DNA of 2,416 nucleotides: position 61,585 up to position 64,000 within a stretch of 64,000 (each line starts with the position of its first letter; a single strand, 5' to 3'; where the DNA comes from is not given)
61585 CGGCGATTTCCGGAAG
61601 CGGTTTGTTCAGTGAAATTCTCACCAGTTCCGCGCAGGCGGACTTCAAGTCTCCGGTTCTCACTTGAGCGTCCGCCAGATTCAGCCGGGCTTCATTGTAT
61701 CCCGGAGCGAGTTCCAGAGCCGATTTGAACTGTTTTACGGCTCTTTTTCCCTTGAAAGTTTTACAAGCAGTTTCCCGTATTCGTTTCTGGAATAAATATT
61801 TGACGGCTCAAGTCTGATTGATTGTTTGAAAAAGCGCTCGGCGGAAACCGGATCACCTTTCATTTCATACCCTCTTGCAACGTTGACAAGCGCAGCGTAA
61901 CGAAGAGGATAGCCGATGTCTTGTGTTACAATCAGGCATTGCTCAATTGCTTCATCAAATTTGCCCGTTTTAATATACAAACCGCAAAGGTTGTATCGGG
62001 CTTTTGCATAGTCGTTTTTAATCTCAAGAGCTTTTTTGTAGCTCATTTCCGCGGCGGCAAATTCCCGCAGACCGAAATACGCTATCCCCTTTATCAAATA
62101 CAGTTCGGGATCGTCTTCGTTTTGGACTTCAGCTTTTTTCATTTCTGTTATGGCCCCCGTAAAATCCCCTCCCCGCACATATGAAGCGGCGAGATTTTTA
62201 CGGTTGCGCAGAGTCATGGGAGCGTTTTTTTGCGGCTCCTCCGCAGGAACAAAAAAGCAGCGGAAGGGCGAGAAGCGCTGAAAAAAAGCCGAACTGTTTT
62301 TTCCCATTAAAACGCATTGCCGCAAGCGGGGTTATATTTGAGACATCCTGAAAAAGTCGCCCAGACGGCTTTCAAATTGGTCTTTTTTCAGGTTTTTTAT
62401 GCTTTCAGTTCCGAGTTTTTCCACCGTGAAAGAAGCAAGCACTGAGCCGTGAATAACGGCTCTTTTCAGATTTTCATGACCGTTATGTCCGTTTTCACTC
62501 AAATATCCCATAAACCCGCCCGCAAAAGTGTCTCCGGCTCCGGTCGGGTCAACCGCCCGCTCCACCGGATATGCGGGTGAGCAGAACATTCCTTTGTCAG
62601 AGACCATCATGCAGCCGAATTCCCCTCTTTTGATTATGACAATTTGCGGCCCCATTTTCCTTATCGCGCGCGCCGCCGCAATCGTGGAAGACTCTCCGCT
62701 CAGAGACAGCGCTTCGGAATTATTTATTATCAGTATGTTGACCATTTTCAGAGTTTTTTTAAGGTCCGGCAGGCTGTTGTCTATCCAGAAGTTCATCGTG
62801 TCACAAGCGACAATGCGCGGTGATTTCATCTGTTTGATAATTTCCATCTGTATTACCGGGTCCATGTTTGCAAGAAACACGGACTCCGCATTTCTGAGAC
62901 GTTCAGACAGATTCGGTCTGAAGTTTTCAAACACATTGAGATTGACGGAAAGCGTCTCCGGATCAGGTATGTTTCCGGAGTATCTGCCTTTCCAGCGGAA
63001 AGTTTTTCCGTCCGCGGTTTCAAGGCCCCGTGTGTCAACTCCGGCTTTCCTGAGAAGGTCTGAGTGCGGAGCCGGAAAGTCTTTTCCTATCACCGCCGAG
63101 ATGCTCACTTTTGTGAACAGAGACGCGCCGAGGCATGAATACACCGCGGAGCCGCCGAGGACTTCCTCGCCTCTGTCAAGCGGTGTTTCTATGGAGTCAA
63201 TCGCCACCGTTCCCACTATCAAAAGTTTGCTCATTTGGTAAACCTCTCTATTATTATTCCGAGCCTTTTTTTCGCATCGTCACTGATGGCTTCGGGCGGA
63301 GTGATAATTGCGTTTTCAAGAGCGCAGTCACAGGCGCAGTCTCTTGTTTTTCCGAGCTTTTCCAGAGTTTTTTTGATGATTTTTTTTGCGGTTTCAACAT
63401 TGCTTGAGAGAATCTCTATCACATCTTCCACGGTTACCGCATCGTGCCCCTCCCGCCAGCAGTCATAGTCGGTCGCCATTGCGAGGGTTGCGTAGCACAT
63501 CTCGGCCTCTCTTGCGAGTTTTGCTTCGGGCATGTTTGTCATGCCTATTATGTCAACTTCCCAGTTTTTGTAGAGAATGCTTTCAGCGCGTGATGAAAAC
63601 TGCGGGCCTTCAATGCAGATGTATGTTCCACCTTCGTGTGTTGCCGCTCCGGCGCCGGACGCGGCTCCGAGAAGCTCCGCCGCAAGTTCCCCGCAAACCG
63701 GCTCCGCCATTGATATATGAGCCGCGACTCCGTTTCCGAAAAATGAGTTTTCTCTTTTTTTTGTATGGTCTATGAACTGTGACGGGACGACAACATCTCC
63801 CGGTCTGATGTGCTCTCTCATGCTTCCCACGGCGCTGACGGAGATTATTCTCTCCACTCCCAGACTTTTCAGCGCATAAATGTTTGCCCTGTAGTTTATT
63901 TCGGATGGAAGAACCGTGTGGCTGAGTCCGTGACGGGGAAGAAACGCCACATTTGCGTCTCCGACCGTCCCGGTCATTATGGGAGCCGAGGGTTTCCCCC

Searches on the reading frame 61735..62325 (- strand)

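Call 43: search_protein_families(library=pfam, proteins=[window:61735-62325:-], max_evalue=0.00001)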
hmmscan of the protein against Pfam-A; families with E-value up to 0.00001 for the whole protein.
window:61735-62325:- (196 aa): 10 families
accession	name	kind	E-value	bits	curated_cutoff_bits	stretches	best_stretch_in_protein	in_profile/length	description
PF07719.23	TPR_2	-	1.9e-14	52.9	27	0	144-176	2-34/34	Tetratricopeptide repeat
PF14559.12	TPR_19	-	2.9e-14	53.6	25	1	87-128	5-46/68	Tetratricopeptide repeat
PF00515.34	TPR_1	-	3.6e-14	52.3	27.8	0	74-104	2-32/34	Tetratricopeptide repeat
PF13414.12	TPR_11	-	9.9e-14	51.2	26.8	0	49-85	4-40/42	TPR repeat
PF13424.12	TPR_12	-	1.1e-10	41.9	30.1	0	106-172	2-74/77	Tetratricopeptide repeat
PF13428.12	TPR_14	-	2.7e-10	40.3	23.5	0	43-79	5-41/44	Tetratricopeptide repeat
PF13181.12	TPR_8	-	8.7e-10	38.4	25.7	0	74-105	2-33/34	Tetratricopeptide repeat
PF13432.12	TPR_16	-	2.6e-08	34.6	32.7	0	45-105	3-63/65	Tetratricopeptide repeat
PF13431.12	TPR_17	-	4.3e-08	33.2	24.4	0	96-128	2-34/34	Tetratricopeptide repeat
PF13176.12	TPR_7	-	1.6e-06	28.2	27.9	0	145-175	1-33/36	Tetratricopeptide repeat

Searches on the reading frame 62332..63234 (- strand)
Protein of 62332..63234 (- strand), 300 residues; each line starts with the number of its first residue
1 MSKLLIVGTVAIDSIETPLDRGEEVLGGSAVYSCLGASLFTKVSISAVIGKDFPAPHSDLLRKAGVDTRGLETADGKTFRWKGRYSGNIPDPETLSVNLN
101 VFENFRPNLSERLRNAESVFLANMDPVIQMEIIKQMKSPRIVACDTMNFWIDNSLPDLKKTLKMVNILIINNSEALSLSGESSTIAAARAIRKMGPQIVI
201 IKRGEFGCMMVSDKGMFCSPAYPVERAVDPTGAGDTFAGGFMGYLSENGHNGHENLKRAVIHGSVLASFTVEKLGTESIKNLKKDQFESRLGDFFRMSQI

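Call 43: search_protein_families(library=pfam, proteins=[window:62332-63234:-], max_evalue=0.00001)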
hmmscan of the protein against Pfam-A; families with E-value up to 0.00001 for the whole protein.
window:62332-63234:- (300 aa): 1 family
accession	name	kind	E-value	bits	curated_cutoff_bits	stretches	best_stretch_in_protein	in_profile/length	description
PF00294.29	PfkB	-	1.2e-30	107.3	25.8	1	2-278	2-297/302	pfkB family carbohydrate kinase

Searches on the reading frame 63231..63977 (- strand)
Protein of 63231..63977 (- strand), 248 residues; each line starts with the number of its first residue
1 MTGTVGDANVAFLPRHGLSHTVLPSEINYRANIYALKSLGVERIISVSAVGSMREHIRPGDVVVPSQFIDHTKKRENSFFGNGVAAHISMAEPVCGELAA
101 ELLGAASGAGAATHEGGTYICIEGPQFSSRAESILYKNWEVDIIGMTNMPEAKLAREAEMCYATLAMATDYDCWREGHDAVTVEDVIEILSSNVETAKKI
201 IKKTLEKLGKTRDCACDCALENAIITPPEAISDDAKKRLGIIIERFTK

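Call 43: search_protein_families(library=pfam, proteins=[window:63231-63977:-], max_evalue=0.00001)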
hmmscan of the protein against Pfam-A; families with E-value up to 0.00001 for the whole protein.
window:63231-63977:- (248 aa): 1 family
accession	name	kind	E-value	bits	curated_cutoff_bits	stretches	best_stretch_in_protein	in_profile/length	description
PF01048.26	PNP_UDP_1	-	1.2e-41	143.1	25.1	1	2-205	36-232/233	Phosphorylase superfamily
